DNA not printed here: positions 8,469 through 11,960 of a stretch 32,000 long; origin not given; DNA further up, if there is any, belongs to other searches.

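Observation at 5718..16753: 11-kb bicistron: cytochrome with about 29 haems coupled to a 2066-aa double-propeller/12-FN3 surface protein, with no porin partner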

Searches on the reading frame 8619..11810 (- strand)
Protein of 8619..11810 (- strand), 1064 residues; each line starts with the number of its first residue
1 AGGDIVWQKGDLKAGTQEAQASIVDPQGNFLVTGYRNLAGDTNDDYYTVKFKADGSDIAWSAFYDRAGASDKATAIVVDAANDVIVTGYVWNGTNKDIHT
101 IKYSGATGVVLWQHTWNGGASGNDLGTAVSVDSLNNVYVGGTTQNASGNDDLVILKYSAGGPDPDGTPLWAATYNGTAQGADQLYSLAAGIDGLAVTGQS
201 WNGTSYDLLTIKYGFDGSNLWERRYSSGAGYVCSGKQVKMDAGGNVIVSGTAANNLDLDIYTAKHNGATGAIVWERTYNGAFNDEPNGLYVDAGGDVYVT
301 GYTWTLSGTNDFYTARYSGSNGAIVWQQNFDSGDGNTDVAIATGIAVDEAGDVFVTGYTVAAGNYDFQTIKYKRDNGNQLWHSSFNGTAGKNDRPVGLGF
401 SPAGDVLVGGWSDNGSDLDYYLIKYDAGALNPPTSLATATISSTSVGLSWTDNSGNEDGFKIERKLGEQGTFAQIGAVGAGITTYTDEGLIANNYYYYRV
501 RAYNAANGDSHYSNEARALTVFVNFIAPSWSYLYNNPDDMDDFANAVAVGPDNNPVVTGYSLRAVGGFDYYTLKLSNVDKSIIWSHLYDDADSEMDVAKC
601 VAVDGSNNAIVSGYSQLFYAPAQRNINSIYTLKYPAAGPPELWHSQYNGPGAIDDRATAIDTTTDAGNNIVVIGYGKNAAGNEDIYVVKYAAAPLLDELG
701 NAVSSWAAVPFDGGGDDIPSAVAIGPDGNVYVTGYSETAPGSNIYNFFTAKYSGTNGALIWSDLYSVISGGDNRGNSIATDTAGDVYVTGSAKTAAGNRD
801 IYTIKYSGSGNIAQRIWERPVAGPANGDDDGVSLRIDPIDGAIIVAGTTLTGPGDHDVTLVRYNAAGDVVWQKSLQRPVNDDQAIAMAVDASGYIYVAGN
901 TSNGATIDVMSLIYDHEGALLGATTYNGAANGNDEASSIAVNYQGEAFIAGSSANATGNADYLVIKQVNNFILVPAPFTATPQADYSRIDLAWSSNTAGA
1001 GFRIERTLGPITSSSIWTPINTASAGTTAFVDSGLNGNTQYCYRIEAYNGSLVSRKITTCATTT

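Call 57: predict_structure(alignment_id=A2)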
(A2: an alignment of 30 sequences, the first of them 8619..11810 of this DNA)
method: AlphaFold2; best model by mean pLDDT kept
length: 1064 residues; sequences in the alignment: 30
mean_pLDDT: 89.9   pTM: 0.60
mean pLDDT of the five models: 89.9, 89.2, 88.8, 88.4, 87.8
residues with pLDDT >= 90: 666; 70-90: 364; 50-70: 33; < 50: 1
segments of 3 or more residues with pLDDT < 50: none
pLDDT, mean of each block of 10 residues (from residue 1): 84 87 92 87 86 90 83 94 96 91 95 93 94 95 92 96 91 89 95 94 91 94 82 93 95 86 95 91 89 93 76 92 91 60 88 89 83 89 82 89 89 86 88 87 86 90 85 93 92 84 89 84 81 92 95 95 84 96 92 88 93 91 88 94 90 89 77 91 93 89 92 93 91 94 92 93 90 93 93 90 93 92 87 94 95 88 88 83 95 96 89 90 90 94 95 93 94 92 92 91 92 81 92 92 91 88 89
secondary structure, 60 per line:
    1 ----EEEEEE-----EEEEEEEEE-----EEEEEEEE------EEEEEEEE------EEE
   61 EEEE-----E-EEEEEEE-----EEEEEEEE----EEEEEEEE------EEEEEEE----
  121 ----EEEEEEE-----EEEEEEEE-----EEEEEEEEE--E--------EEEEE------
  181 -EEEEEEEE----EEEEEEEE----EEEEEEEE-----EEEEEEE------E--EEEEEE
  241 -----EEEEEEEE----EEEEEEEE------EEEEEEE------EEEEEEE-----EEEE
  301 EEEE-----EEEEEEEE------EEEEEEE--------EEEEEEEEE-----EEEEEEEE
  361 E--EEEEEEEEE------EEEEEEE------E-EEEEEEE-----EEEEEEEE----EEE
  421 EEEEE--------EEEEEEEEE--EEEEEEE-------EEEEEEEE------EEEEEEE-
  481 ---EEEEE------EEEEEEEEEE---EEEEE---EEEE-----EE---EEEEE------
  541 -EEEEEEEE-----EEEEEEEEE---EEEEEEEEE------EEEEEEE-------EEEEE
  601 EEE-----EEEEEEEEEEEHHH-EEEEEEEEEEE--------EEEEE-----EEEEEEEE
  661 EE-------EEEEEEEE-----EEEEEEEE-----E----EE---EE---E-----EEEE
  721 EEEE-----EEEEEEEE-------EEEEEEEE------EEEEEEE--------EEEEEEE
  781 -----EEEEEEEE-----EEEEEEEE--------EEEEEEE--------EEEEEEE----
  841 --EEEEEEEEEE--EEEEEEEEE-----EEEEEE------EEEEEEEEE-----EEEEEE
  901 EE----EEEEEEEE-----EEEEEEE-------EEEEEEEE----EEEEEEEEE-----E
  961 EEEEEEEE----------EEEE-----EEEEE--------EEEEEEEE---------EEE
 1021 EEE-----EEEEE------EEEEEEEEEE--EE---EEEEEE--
elements in order (helices of 4 or more, strands of 3 or more residues): E5-10 E16-24 E30-37 E44-51 E58-64 E72-78 E84-91 E96-103 E110-116 E125-131 E137-144 E150-158 E170-174 E182-189 E194-201 E206-213 E219-225 E235-240 E246-253 E258-265 E272-278 E285-291 E297-304 E310-317 E324-330 E339-347 E353-361 E364-372 E379-385 E394-400 E406-413 E418-425 E434-442 E445-451 E459-466 E473-479 E484-488 E495-504 E508-512 E516-519 E530-534 E542-549 E555-563 E567-575 E582-588 E596-603 E609-619 E624-634 E643-647 E653-662 E670-677 E683-690 E717-724 E730-737 E745-752 E759-765 E774-780 E786-793 E799-806 E815-821 E830-836 E843-852 E855-863 E869-874 E881-889 E895-902 E907-914 E920-926 E934-941 E946-954 E960-968 E979-982 E988-992 E1001-1008 E1018-1023 E1029-1033 E1040-1049 E1057-1062

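Call 62: fold_search(model_id=the predicted structure, library=pdb)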
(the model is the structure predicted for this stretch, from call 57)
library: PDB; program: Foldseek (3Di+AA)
matches with E <= 10: 1786; with E <= 0.001: 399
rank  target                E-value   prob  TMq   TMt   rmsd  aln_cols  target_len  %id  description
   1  9bfp_A                1.2e-18  1.00  0.18  0.18  29.2      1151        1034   10  Cryo-EM structure of Sevenless extracellular domain (monomer) (released 2025-01-29)
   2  7roo                  1.4e-17  1.00  0.28  0.45  12.4       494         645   19  Crystal structure of Friedel-Crafts alkylating enzyme CylK from Cylindospermum licheniforme with bromide (released 2022-03-23)
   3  7ron                  1.4e-17  1.00  0.28  0.46  17.4       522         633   18  Crystal structure of the Friedel-Crafts alkylating enzyme CylK from Cylindospermum licheniforme (released 2022-03-23)
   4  9bfu_A                3.8e-17  1.00  0.14  0.10  35.5      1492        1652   10  Cryo-EM structure of Sevenless extracellular domain (composite map of the dimer, pH 4.6) (released 2025-01-29)
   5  7fh7                  4.5e-17  1.00  0.29  0.46  17.0       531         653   18  Friedel-Crafts alkylation enzyme CylK mutant Y37F (released 2022-02-16)
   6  7fh8                  5.9e-17  1.00  0.28  0.44  17.3       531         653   19  Friedel-Crafts alkylation enzyme CylK mutant H391A (released 2022-02-16)
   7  9bfs_A                6.4e-17  1.00  0.14  0.11  34.4      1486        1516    9  Cryo-EM structure of Sevenless extracellular domain (dimer, pH 6.6) (released 2025-01-29)
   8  7fh6                  1.0e-16  1.00  0.28  0.44  16.5       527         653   19  Friedel-Crafts alkylation enzyme CylK (released 2022-02-16)
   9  9ozc_A                1.1e-16  1.00  0.16  0.12  51.7      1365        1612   10  Cryo-EM structure of 1:2:1 ROS1/NEL/NICOL holo-complex, conformation 1. (released 2026-02-25)
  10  9ozi_A                5.6e-16  1.00  0.16  0.10  53.0      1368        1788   10  Cryo-EM structure of chicken ROS1 in apo-state. This is the complete map and model. (released 2026-02-25)
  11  9ozh_D                7.7e-16  1.00  0.15  0.11  52.9      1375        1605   10  Cryo-EM structure of 1:2:1 ROS1/NEL/NICOL holo-complex, conformation 2. (released 2026-02-25)
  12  9bfq_A                9.5e-16  1.00  0.18  0.18  28.3      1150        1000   10  Cryo-EM structure of Sevenless in complex with Bride of Sevenless (released 2025-01-29)
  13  9pvp                  8.0e-15  1.00  0.16  0.11  53.8      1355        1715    9  Cryo-EM structure of receptor tyrosine kinase ROS1 extracellular domain (released 2026-02-25)
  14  9oyz_B                2.5e-14  1.00  0.14  0.15  31.8      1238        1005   10  Cryo-EM structure of chicken ROS1 in apo-state. Cryo-EM refinement is focused on the "head" region of chicken ROS1. (released 2026-02-25)
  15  9pwq_A                3.3e-14  1.00  0.15  0.11  43.6      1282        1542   10  Cryo-EM structure of receptor tyrosine kinase ROS1 extracellular domain in complex with NELL2 (released 2026-02-25)
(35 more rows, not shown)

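Call 65: find_related_loci(query=A2, collection=metagenome_contigs, flank=10000)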
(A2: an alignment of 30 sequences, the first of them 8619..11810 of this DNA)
Query A2 (1064 aa) in metagenome_contigs; peptide patterns used: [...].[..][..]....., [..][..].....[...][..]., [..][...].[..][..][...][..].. (x = any residue, [..] = any of these).
481 stretches matched a pattern; 140 encode a relative of the query (tblastn E <= 1e-3); the best 80 are kept; 75 distinct loci.
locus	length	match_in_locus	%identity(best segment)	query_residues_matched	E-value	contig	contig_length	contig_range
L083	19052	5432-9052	61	1-1064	0e+0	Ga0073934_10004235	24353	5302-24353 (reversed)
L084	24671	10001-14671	56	1-1063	0e+0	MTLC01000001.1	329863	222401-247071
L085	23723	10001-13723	48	1-1059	0e+0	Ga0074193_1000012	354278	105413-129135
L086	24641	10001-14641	49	2-1063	0e+0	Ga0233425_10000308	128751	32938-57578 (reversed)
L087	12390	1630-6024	48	1-1063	0e+0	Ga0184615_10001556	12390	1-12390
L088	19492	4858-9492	48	1-1059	0e+0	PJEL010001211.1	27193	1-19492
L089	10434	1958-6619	48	1-1059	0e+0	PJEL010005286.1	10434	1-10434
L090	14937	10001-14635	50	1-1055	0e+0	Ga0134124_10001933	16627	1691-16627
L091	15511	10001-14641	48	1-1051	0e+0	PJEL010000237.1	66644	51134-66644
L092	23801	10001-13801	50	2-1064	0e+0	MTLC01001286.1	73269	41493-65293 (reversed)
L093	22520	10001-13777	50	1-1064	0e+0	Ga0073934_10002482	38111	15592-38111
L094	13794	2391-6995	47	1-1051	0e+0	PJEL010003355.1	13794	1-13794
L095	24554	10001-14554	45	1-1064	0e+0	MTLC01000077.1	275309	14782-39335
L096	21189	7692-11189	48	2-1064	0e+0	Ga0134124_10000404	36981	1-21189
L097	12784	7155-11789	47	1-1051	0e+0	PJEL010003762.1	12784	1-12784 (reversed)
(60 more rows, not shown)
